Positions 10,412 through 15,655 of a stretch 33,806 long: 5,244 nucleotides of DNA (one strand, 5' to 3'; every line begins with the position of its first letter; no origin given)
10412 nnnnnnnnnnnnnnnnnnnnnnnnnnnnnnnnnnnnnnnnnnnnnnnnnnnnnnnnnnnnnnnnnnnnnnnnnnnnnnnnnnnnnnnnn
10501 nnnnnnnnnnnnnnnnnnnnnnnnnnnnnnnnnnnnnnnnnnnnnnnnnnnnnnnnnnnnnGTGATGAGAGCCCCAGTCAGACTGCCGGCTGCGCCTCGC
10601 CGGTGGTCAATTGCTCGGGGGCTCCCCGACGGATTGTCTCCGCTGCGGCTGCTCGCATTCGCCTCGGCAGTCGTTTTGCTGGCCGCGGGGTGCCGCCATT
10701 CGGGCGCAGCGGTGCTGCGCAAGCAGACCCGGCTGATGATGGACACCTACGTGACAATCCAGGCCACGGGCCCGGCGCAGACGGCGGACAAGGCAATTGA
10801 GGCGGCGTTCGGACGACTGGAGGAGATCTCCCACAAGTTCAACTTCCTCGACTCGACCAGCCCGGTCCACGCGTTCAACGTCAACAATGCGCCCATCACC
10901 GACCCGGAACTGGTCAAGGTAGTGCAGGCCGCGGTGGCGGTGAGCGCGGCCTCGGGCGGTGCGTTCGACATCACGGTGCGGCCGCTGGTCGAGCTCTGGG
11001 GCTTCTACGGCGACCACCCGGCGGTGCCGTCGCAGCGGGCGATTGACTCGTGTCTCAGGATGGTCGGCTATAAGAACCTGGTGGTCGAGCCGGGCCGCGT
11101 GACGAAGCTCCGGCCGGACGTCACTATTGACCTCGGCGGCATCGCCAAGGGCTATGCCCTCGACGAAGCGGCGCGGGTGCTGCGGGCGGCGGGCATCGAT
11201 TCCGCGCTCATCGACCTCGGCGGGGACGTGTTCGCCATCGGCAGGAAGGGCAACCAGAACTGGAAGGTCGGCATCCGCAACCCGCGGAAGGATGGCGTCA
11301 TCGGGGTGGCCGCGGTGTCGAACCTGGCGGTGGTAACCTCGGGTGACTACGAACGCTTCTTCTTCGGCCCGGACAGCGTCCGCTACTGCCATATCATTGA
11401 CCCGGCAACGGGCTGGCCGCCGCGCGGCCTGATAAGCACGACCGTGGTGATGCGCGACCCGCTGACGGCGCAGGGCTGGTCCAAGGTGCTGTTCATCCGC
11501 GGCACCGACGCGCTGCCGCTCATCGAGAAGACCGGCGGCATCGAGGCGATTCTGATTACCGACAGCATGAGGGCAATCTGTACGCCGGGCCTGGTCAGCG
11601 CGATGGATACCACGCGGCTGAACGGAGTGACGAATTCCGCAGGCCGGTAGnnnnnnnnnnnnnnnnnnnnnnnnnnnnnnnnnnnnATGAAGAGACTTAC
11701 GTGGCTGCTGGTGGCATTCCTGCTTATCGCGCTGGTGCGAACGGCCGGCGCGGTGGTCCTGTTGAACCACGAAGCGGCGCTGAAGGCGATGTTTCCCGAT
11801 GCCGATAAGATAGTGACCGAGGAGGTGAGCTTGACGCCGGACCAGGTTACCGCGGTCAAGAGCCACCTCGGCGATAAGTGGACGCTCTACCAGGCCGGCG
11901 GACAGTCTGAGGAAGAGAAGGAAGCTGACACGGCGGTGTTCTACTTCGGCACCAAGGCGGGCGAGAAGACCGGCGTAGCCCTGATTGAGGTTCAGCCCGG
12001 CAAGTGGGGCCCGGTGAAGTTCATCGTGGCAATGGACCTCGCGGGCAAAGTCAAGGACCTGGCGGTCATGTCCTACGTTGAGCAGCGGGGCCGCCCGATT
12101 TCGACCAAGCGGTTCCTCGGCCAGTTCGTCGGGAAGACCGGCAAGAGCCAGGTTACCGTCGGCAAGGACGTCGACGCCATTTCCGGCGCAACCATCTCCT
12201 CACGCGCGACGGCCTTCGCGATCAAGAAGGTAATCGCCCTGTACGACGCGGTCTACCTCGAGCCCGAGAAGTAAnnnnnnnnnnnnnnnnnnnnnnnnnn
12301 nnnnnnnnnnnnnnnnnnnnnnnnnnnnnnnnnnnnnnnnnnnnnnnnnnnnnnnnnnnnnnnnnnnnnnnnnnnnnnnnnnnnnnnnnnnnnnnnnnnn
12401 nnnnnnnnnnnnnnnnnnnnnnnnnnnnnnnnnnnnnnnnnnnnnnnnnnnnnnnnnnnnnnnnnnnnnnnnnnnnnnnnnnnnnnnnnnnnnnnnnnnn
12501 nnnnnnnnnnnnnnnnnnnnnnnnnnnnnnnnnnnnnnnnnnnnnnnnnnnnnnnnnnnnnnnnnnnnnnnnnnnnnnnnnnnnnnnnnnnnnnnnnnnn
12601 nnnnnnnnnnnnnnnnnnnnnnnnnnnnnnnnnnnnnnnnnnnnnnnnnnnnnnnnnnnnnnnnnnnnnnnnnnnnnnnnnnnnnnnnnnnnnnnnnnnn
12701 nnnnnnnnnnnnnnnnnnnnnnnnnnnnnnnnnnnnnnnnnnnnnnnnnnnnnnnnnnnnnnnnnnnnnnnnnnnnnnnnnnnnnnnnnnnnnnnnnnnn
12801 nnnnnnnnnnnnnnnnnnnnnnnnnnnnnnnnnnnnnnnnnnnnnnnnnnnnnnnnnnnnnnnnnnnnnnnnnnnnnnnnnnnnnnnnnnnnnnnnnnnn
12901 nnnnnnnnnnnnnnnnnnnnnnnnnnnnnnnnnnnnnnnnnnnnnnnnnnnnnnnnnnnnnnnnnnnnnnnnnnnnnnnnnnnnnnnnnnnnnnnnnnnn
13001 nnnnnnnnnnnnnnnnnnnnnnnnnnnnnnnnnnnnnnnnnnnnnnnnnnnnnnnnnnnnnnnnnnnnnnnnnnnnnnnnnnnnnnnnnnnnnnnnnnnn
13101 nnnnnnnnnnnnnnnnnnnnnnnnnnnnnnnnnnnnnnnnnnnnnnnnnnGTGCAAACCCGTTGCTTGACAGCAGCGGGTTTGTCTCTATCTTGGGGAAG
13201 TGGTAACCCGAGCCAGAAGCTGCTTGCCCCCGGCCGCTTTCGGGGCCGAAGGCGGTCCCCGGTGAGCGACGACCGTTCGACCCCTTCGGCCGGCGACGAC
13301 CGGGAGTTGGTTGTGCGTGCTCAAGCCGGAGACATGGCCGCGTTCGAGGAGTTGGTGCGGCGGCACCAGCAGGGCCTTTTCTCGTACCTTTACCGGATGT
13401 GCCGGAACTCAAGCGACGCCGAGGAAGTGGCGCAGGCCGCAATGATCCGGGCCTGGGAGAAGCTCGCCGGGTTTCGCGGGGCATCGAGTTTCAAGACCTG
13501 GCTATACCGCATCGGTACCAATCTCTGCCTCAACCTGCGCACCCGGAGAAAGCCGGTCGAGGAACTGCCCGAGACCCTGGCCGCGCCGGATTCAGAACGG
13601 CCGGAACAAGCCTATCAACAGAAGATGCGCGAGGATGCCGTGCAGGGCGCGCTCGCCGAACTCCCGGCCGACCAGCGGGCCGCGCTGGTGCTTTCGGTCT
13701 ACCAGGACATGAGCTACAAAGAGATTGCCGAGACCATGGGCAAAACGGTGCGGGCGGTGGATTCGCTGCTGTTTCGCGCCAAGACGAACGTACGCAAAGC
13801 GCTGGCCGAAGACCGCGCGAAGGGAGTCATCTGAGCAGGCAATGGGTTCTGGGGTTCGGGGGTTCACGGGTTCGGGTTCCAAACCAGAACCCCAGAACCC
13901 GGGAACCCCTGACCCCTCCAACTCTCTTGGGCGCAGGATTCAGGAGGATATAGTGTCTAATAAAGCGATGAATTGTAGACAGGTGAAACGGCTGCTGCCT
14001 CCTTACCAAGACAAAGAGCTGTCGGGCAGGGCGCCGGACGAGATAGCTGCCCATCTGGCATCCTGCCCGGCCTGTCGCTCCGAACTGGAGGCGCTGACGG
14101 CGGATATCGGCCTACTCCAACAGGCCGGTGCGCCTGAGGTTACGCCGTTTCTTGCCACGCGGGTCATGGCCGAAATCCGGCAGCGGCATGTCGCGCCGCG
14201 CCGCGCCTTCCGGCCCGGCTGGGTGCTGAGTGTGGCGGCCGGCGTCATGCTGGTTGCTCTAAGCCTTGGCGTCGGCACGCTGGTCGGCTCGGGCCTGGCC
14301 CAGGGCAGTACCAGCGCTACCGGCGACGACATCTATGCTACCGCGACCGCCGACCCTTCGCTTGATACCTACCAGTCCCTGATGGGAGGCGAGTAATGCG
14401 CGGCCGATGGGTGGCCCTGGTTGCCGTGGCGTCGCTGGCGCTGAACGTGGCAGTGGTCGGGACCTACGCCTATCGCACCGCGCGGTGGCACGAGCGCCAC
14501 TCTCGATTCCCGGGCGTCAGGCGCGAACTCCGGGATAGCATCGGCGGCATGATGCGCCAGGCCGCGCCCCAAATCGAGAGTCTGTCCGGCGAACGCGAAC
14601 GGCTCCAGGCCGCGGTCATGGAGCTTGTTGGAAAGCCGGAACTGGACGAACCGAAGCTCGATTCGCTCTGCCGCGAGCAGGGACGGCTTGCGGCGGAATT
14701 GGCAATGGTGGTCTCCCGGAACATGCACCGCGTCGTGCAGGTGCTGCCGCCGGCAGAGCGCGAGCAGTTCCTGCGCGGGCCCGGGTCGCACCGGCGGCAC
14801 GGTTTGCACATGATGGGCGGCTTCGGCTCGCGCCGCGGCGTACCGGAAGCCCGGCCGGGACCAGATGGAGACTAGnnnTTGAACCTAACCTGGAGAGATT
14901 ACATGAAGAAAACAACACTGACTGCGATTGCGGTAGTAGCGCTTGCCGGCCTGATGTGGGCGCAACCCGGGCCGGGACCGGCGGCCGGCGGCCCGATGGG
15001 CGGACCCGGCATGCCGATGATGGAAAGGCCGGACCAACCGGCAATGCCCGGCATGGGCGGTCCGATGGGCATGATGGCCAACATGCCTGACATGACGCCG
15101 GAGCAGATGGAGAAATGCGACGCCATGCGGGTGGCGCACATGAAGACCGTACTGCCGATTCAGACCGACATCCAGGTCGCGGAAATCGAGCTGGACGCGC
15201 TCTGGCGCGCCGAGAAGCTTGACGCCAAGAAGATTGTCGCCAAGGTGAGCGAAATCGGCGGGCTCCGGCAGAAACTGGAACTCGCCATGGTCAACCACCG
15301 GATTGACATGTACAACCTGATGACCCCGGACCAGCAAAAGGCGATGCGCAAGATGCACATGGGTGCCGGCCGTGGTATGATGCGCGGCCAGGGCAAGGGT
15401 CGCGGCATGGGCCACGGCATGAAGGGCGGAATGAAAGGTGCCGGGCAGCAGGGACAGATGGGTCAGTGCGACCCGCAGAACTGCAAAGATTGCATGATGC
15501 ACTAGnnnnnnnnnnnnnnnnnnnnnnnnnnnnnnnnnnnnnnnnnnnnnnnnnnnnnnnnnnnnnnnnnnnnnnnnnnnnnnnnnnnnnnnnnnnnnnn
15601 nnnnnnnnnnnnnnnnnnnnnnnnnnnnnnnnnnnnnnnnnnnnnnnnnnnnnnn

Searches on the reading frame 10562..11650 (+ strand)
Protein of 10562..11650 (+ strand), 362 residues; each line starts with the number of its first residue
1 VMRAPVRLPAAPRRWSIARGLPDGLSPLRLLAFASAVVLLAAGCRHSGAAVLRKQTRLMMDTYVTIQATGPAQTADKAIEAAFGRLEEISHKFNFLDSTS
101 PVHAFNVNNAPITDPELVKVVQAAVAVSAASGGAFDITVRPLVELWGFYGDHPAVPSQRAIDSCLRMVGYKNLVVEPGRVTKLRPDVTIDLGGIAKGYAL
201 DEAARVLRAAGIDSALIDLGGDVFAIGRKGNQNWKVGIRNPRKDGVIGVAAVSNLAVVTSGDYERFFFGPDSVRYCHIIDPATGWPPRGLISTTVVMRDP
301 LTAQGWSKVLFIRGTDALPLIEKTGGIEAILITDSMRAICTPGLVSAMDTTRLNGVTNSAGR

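Call 72: search_protein_families(library=pfam, proteins=[window:10562-11650:+], max_evalue=0.0001)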
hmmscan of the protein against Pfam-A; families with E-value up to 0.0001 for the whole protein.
window:10562-11650:+ (362 aa): 1 family
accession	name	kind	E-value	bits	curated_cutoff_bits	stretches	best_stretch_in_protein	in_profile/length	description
PF02424.20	ApbE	-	2e-79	267.3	25.6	1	60-331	1-266/266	ApbE family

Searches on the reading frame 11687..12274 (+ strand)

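Call 73: search_protein_families(library=pfam, proteins=[window:11687-12274:+], max_evalue=0.0001)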
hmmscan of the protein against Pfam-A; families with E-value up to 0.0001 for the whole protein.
window:11687-12274:+ (195 aa): 1 family
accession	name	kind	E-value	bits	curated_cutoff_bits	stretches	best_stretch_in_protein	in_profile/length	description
PF04205.19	FMN_bind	-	2.1e-11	44.7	22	1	105-183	1-76/77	FMN-binding domain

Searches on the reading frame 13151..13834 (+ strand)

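Call 73: search_protein_families(library=pfam, proteins=[window:13151-13834:+], max_evalue=0.0001)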
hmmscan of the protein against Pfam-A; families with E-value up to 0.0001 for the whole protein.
window:13151-13834:+ (227 aa): 3 families
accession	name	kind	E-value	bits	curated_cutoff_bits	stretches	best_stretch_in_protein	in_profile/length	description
PF04542.20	Sigma70_r2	-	4.9e-19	68.3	24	1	68-134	1-69/71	Sigma-70 region 2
PF08281.18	Sigma70_r4_2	-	9.9e-18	64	25.7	1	163-212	3-52/54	Sigma-70, region 4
PF04545.22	Sigma70_r4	-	1.8e-09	37.4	24.1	1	167-216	1-50/50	Sigma-70, region 4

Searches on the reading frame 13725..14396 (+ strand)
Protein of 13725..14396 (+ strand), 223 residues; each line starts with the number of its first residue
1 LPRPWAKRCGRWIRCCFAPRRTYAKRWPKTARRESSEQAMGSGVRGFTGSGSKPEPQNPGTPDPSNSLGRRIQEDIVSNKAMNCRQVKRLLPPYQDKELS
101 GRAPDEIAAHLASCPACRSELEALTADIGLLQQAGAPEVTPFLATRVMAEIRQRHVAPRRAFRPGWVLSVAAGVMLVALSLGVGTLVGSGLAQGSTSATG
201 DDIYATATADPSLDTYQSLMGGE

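Call 73: search_protein_families(library=pfam, proteins=[window:13725-14396:+], max_evalue=0.0001)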
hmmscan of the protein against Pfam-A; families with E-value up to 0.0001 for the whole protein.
window:13725-14396:+ (223 aa): 1 family
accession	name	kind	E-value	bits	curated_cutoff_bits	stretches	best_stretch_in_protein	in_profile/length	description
PF13490.11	zf-HC2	-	7.6e-12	45.5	22.2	1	84-118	1-35/35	Putative zinc-finger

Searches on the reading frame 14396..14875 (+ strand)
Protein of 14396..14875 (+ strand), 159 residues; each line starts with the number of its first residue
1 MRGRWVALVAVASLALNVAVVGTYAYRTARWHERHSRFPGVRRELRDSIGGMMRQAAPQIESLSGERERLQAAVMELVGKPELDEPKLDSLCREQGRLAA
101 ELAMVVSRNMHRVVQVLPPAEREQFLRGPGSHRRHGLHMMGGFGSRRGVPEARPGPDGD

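Call 73: search_protein_families(library=pfam, proteins=[window:14396-14875:+], max_evalue=0.0001)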
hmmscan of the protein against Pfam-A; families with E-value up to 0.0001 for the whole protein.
window:14396-14875:+ (159 aa): 1 family
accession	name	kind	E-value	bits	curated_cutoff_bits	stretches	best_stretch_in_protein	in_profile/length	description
PF13801.11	Metal_resist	-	3.2e-05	24.5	29.2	1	13-124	2-125/125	Heavy-metal resistance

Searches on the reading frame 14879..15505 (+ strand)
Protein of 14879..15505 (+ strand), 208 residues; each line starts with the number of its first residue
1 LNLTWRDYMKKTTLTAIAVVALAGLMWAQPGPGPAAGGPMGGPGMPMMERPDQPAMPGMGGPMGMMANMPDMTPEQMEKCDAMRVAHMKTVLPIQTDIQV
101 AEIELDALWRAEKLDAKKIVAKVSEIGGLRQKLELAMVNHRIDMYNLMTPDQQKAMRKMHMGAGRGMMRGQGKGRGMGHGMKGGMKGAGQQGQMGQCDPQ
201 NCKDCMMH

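Call 73: search_protein_families(library=pfam, proteins=[window:14879-15505:+], max_evalue=0.0001)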
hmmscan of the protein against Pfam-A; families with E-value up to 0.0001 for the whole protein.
window:14879-15505:+ (208 aa): 1 family
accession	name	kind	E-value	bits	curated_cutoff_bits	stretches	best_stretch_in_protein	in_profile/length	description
PF13801.11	Metal_resist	-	3.1e-12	47.2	29.2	1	14-153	5-123/125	Heavy-metal resistance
